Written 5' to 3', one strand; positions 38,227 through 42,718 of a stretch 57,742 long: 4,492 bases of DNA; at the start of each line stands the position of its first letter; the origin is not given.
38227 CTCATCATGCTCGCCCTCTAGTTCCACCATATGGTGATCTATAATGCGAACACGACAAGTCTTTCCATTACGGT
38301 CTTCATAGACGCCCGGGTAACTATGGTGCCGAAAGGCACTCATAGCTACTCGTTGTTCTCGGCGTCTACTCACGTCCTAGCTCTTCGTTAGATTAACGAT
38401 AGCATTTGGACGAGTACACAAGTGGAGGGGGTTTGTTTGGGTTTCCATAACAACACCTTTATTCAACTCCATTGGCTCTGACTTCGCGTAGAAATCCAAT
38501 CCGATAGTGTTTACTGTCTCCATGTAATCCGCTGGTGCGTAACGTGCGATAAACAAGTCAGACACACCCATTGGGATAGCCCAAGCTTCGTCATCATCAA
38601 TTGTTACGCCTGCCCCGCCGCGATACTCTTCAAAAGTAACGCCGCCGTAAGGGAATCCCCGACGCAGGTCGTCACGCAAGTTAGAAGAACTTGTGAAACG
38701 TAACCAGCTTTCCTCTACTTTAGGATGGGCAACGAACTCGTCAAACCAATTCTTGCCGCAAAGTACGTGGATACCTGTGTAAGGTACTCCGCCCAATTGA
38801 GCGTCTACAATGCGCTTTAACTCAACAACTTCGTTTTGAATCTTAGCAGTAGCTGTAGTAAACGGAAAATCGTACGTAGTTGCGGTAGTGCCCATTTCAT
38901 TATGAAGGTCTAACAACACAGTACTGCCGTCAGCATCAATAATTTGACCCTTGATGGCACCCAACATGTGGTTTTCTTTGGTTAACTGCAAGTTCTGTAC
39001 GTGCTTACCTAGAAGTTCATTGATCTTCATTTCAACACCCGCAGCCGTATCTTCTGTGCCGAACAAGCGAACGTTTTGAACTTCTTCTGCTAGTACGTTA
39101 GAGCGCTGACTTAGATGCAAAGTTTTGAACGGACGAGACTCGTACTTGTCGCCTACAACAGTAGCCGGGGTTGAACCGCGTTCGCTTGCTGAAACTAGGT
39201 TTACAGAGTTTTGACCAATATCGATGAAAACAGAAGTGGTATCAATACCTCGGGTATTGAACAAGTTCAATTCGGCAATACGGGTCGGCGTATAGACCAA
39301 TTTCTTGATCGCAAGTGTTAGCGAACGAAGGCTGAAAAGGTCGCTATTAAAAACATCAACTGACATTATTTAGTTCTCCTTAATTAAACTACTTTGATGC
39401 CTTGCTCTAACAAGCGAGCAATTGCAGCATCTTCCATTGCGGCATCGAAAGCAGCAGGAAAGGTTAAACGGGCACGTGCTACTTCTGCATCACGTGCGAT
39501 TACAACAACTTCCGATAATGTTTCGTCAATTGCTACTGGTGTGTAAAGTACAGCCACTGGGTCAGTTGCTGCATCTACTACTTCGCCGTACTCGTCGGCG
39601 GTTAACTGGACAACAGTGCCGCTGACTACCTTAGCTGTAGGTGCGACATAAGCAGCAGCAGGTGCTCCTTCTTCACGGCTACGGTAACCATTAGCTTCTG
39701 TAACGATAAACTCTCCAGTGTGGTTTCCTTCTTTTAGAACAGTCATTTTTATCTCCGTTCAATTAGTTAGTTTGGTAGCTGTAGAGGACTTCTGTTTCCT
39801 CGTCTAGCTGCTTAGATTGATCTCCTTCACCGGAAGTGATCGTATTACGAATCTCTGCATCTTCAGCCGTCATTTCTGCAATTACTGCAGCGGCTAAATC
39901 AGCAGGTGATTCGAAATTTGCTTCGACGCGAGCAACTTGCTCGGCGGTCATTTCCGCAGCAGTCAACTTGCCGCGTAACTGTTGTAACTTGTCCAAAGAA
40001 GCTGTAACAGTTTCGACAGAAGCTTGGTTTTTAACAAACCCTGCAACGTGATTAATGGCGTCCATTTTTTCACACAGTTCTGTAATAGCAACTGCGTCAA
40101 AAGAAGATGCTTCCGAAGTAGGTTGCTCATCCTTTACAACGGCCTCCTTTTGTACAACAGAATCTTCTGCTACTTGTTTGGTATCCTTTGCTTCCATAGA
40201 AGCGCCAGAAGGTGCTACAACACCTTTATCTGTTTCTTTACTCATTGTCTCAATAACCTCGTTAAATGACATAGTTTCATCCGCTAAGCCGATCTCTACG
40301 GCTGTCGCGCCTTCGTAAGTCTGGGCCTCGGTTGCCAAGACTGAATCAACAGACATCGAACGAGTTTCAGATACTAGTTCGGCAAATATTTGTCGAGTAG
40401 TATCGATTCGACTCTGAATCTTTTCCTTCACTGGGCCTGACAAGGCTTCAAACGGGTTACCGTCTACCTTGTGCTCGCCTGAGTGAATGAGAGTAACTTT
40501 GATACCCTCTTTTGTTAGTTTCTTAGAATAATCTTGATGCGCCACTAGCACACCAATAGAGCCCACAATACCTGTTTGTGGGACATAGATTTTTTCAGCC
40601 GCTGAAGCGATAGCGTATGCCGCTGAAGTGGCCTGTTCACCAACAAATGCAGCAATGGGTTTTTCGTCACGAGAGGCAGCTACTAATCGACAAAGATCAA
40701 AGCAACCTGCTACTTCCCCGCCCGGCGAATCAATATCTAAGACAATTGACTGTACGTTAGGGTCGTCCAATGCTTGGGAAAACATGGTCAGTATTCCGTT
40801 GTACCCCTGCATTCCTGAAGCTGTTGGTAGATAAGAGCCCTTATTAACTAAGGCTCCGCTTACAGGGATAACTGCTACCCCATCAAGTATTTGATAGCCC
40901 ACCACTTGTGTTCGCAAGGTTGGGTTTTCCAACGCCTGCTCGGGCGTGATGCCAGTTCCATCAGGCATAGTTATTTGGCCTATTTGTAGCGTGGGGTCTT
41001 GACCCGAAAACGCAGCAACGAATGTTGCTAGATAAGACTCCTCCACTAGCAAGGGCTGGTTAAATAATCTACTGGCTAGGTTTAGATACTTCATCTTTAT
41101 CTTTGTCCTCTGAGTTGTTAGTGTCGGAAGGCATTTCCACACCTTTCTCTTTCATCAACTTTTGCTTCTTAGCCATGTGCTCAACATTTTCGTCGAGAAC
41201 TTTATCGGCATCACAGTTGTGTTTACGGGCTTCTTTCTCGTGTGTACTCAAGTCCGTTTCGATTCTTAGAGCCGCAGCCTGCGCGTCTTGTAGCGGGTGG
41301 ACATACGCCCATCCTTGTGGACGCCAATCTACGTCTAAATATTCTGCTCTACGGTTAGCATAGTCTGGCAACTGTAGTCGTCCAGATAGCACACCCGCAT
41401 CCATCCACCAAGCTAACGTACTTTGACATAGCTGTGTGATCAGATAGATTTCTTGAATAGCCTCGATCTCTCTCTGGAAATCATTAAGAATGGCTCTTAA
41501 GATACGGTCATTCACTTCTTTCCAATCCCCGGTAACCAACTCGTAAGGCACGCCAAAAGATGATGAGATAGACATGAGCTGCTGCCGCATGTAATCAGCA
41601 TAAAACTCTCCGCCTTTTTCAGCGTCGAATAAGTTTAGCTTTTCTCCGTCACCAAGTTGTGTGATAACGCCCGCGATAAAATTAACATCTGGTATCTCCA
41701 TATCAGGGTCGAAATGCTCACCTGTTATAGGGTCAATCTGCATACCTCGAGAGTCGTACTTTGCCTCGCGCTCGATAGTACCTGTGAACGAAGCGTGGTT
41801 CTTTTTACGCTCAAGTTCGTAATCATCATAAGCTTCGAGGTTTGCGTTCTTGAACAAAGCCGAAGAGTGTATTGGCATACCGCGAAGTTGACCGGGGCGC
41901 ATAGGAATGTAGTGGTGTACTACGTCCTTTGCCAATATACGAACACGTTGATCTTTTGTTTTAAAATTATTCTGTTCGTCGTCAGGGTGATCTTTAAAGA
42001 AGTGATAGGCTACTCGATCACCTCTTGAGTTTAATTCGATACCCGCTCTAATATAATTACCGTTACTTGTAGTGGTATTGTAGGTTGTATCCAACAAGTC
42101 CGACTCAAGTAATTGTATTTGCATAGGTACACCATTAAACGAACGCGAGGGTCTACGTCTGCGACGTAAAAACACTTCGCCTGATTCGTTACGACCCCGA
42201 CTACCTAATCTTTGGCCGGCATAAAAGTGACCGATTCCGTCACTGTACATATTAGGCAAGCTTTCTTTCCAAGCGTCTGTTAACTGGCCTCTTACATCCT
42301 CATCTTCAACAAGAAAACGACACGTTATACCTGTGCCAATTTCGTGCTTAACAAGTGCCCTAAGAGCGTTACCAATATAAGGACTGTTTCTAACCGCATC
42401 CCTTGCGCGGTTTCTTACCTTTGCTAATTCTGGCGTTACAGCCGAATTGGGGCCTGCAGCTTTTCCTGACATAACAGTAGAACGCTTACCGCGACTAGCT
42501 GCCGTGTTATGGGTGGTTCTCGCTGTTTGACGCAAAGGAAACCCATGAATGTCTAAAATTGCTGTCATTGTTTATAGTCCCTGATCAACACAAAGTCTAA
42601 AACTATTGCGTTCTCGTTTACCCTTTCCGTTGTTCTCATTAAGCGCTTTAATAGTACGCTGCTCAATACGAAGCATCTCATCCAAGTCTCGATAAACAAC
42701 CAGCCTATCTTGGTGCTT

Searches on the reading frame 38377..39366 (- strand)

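Call 96: search_protein_families(library=phrogs, proteins=[window:38377-39366:-], max_evalue=0.00001)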
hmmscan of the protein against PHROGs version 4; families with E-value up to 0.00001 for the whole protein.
window:38377-39366:- (329 aa): 1 family
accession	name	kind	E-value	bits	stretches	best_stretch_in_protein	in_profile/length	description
phrog_29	-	head and packaging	6.1e-52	178.2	1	5-327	23-357/439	major head protein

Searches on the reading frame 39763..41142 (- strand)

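Call 96: search_protein_families(library=phrogs, proteins=[window:39763-41142:-], max_evalue=0.00001)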
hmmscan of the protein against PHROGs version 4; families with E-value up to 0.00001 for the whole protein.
window:39763-41142:- (459 aa): 8 families
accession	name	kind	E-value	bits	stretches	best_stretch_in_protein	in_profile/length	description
phrog_53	-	head and packaging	1.8e-108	365.3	1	15-445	4-418/583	head maturation protease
phrog_4759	-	unknown function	1.2e-40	140.5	1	21-214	10-207/209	-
phrog_33023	-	unknown function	1.4e-26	94.4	1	88-431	67-399/507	-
phrog_21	-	head and packaging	2.4e-26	92.9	1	82-300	554-789/1362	portal protein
phrog_24209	-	unknown function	1.9e-14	54.3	1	111-155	1-45/49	-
phrog_24195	-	unknown function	3.3e-10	40.7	1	246-301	1-56/61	-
phrog_16406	-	unknown function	1.5e-09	38.1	1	237-342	388-492/601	-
phrog_8940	-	tail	5.9e-08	33.7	1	246-345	1-98/201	capsid assembly protein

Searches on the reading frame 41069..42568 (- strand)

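Call 96: search_protein_families(library=phrogs, proteins=[window:41069-42568:-], max_evalue=0.00001)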
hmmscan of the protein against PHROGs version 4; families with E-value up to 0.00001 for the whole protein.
window:41069-42568:- (499 aa): 2 families
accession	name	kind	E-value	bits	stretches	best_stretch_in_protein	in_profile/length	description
phrog_21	-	head and packaging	4.2e-82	277.6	1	22-494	43-520/1362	portal protein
phrog_537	-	head and packaging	1.4e-31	110.5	1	262-491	3-222/233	portal protein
